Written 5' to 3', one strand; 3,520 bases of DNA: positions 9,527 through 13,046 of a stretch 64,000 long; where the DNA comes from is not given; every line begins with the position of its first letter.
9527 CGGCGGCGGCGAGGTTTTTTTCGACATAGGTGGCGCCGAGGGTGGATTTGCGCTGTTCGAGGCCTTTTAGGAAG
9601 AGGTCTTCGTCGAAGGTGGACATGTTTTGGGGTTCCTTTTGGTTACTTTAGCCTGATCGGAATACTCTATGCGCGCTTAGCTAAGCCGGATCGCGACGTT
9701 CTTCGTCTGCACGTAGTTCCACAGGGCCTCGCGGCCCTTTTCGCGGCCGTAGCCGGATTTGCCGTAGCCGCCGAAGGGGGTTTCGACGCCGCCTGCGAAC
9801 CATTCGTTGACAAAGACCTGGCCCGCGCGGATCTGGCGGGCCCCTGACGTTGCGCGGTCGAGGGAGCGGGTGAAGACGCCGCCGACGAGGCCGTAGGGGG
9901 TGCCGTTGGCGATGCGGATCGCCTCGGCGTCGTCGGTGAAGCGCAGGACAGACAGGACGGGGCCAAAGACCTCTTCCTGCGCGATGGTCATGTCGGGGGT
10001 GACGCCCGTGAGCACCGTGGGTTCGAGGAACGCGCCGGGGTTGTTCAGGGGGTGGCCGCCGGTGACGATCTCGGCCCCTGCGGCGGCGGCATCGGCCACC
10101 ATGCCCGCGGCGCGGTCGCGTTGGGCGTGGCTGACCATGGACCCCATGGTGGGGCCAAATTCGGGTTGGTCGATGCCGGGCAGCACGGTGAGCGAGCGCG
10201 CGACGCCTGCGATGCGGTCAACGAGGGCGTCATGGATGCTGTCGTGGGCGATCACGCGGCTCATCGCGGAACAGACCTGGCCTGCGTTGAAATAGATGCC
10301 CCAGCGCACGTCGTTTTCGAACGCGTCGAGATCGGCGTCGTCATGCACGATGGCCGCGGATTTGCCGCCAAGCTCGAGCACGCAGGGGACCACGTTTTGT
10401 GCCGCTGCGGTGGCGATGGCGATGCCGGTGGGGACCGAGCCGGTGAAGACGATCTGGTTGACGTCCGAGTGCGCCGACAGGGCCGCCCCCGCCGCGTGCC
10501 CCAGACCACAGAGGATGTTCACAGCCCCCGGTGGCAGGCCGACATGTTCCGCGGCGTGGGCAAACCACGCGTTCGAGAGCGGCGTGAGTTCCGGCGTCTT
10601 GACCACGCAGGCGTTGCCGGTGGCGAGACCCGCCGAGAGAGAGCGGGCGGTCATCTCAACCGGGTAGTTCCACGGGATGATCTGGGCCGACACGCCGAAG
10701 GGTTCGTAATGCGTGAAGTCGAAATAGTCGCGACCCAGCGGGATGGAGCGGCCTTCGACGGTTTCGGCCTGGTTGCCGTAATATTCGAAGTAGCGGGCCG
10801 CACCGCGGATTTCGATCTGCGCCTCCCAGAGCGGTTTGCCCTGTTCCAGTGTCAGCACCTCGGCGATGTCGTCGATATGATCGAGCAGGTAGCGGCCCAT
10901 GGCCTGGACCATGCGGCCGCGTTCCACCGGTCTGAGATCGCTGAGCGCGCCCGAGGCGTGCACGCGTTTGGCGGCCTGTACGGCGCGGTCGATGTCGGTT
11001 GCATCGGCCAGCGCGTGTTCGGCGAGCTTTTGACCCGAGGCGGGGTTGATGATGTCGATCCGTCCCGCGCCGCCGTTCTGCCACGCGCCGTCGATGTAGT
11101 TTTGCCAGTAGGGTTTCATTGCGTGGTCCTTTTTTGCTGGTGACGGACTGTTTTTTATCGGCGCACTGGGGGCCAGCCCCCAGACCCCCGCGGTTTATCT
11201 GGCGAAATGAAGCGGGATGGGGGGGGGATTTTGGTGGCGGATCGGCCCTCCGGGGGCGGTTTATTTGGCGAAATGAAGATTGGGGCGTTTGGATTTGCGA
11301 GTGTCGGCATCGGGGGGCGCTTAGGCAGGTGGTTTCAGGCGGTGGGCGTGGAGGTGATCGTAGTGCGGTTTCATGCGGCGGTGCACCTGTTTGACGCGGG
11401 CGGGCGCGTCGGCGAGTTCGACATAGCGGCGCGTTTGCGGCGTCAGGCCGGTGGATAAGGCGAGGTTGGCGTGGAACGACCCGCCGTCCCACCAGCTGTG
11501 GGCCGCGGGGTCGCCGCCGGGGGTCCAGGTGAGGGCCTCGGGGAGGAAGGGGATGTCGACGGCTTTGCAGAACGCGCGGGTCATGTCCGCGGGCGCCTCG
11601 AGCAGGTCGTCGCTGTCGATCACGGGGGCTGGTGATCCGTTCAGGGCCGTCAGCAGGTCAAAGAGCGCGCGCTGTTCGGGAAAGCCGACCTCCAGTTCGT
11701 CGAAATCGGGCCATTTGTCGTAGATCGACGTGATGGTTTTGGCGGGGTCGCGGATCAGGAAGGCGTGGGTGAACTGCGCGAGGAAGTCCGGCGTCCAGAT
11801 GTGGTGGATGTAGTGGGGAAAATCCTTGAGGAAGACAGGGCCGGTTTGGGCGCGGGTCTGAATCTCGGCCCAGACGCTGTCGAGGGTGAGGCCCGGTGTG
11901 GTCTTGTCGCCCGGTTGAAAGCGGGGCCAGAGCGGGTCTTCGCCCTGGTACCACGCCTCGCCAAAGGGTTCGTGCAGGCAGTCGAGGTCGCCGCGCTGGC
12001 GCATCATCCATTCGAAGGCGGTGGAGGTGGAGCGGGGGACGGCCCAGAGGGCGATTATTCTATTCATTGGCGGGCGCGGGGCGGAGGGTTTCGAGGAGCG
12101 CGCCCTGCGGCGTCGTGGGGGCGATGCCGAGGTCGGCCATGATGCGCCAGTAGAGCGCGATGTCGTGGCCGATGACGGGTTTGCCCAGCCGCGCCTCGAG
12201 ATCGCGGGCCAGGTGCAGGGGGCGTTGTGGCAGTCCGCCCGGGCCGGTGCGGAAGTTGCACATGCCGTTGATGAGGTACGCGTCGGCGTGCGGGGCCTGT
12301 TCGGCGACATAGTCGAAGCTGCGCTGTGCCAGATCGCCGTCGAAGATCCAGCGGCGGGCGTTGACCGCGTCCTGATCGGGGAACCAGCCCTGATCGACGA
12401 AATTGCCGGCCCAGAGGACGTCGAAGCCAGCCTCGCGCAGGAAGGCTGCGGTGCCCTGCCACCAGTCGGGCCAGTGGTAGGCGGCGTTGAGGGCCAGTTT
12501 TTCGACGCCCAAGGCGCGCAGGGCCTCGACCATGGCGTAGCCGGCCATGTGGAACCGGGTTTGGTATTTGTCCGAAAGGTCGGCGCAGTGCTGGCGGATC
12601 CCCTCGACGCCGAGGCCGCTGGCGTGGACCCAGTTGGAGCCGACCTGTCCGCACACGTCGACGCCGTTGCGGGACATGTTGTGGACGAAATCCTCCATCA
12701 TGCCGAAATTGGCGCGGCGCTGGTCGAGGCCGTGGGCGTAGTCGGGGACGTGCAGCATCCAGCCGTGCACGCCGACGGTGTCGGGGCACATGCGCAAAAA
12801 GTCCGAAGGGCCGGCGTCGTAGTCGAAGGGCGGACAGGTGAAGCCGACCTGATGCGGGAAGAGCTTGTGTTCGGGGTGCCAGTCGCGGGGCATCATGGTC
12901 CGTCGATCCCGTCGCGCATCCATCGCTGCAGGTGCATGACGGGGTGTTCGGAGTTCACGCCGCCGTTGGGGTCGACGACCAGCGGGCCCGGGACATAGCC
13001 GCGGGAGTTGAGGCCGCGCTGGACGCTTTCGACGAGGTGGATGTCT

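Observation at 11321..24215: DddQ-like cupin embedded in a coupled operon with a DMGDH-like enzyme, three MR/MLE paralogs and an aminotransferase: context argues for an unidentified betaine/sulfonium substrate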

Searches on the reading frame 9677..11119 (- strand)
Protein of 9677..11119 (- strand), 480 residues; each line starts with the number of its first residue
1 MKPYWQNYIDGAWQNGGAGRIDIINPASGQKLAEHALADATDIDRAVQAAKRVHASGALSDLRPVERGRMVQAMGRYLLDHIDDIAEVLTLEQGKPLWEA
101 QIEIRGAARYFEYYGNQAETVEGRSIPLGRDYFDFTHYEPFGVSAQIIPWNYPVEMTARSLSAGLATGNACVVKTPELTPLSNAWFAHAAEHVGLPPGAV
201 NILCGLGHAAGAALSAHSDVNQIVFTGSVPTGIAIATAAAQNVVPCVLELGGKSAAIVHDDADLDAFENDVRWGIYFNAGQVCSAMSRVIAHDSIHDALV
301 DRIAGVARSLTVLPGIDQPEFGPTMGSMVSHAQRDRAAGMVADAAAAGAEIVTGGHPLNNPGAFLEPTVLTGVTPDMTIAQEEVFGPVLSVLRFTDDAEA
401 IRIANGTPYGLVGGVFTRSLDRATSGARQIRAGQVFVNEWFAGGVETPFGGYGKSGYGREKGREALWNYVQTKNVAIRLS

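Call 4: search_protein_families(library=pfam, proteins=[window:9677-11119:-])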
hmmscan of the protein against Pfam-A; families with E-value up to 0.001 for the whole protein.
window:9677-11119:- (480 aa): 1 family
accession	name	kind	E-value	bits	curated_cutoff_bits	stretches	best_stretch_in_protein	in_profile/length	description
PF00171.27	Aldedh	-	7.5e-151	503.2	23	1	13-475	1-461/461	Aldehyde dehydrogenase family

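Call 25: search_protein_families(library=ncbifam, proteins=[window:9677-11119:-], max_evalue=0.00001)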
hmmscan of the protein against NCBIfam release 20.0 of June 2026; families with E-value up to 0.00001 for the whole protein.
window:9677-11119:- (480 aa): 42 families (the best 25 are shown)
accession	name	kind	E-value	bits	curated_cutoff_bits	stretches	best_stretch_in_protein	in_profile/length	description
TIGR01804.1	BADH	equivalog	7e-121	403.9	668.6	1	8-473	1-467/467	betaine-aldehyde dehydrogenase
NF010000.0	PRK13473.1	subfamily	2.3e-116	389.3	615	1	6-478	4-473/475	aminobutyraldehyde dehydrogenase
NF009725.0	PRK13252.1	equivalog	5.6e-114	381.2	593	1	5-479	7-481/488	betaine-aldehyde dehydrogenase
NF045736.1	PaDhStyDRhodo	equivalog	1.3e-109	366.9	800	1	7-477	5-477/479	phenylacetaldehyde dehydrogenase StyD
NF006916.0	PRK09407.1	equivalog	8e-106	354.7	521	1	17-476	32-491/526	succinic semialdehyde dehydrogenase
TIGR02299.1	HpaE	equivalog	1.8e-103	346.8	638.35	1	7-478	3-477/488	5-carboxymethyl-2-hydroxymuconate semialdehyde dehydrogenase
NF045735.1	PaDhStyDPseudo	equivalog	5.4e-103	345.2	850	1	8-477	6-481/483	phenylacetaldehyde dehydrogenase StyD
TIGR01780.1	SSADH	subfamily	1.3e-97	327.5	646.35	1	24-473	2-448/448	succinate-semialdehyde dehydrogenase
NF007497.0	PRK10090.1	equivalog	5.7e-97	325.5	500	1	5-477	7-477/480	aldehyde dehydrogenase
NF050026.1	AcaldDHExaC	equivalog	4.9e-96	322.3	900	1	3-477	14-493/503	acetaldehyde dehydrogenase ExaC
NF052305.1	DioxValDhHalo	equivalog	4.1e-95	319.5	750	1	4-475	4-479/483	2,5-dioxovalerate dehydrogenase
TIGR03216.1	OH_muco_semi_DH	equivalog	5.8e-95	318.7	693.25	1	6-479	2-481/481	2-hydroxymuconic semialdehyde dehydrogenase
NF007352.0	PRK09847.1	equivalog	6e-94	315.3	850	1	9-479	24-493/495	aldehyde dehydrogenase PuuC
NF042993.1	AlphKGSA_gudD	equivalog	2.1e-87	293.9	770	1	5-477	4-480/481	alpha-ketoglutaric semialdehyde dehydrogenase GucD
TIGR04284.1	aldehy_Rv0768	hypoth_equivalog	2.2e-87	294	775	1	7-477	3-478/480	aldehyde dehydrogenase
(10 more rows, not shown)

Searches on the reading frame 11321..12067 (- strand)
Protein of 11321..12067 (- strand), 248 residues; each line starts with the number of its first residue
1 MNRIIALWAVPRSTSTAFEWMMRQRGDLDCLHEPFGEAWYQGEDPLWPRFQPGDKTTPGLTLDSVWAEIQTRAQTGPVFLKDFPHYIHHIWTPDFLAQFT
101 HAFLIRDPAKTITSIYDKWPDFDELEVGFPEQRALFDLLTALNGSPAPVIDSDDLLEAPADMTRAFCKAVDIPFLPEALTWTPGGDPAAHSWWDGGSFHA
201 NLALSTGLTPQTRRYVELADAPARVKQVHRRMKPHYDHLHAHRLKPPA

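Call 25: search_protein_families(library=ncbifam, proteins=[window:11321-12067:-], max_evalue=0.00001)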
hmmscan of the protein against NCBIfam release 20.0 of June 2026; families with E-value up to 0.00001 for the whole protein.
window:11321-12067:- (248 aa): 0 families

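Call 75: search_protein_families(library=ncbifam, proteins=[window:11321-12067:-], max_evalue=0.01)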
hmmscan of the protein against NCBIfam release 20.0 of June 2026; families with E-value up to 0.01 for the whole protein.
window:11321-12067:- (248 aa): 0 families

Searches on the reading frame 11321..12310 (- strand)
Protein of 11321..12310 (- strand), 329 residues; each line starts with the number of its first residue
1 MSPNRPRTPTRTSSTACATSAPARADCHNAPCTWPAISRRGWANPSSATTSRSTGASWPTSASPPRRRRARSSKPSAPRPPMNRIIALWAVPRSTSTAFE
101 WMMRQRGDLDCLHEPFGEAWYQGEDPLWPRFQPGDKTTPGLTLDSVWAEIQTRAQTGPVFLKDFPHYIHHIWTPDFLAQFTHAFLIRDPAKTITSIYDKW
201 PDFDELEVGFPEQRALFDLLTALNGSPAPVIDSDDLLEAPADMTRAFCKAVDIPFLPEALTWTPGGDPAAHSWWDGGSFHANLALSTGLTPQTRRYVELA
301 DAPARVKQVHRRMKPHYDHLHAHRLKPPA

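Call 4: search_protein_families(library=pfam, proteins=[window:11321-12310:-])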
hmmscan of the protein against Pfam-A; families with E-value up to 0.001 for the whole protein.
window:11321-12310:- (329 aa): 1 family
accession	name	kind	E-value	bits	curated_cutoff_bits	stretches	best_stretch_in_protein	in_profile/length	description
PF19798.5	Sulfotransfer_5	-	2e-16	60.6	23.2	1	85-289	3-196/226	Sulfotransferase domain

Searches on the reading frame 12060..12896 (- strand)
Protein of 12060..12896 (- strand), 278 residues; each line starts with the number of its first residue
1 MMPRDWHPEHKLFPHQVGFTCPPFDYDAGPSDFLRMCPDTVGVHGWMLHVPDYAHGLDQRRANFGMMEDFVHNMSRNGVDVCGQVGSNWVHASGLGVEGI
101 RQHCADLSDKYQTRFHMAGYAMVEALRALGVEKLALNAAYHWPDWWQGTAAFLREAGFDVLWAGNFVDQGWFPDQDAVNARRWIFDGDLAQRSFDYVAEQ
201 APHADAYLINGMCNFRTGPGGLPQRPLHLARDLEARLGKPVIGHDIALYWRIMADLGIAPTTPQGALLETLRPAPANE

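Call 4: search_protein_families(library=pfam, proteins=[window:12064-12789:-])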
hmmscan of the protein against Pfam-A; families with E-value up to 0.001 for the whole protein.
window:12064-12789:- (241 aa): 0 families

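Call 25: search_protein_families(library=ncbifam, proteins=[window:12060-12896:-], max_evalue=0.00001)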
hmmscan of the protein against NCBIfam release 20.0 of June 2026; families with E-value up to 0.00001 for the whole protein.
window:12060-12896:- (278 aa): 0 families

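Call 27: search_protein_families(library=pfam, proteins=[window:12060-12896:-])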
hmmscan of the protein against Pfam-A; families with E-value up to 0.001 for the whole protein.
window:12060-12896:- (278 aa): 1 family
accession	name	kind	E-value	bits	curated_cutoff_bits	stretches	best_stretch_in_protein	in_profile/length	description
PF17645.6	Amdase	-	4e-07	30.4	25.9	1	120-261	98-220/228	Arylmalonate decarboxylase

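Call 75: search_protein_families(library=ncbifam, proteins=[window:12060-12896:-], max_evalue=0.01)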
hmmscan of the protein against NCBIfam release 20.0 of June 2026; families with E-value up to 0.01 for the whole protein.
window:12060-12896:- (278 aa): 2 families
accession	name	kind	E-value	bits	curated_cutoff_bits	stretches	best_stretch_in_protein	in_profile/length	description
NF052327.1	arylmal_decarb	equivalog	1.3e-05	25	225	1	119-262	99-223/231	arylmalonate decarboxylase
TIGR02990.1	ectoine_eutA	equivalog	0.00073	19.1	318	1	117-264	106-232/239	ectoine utilization protein EutA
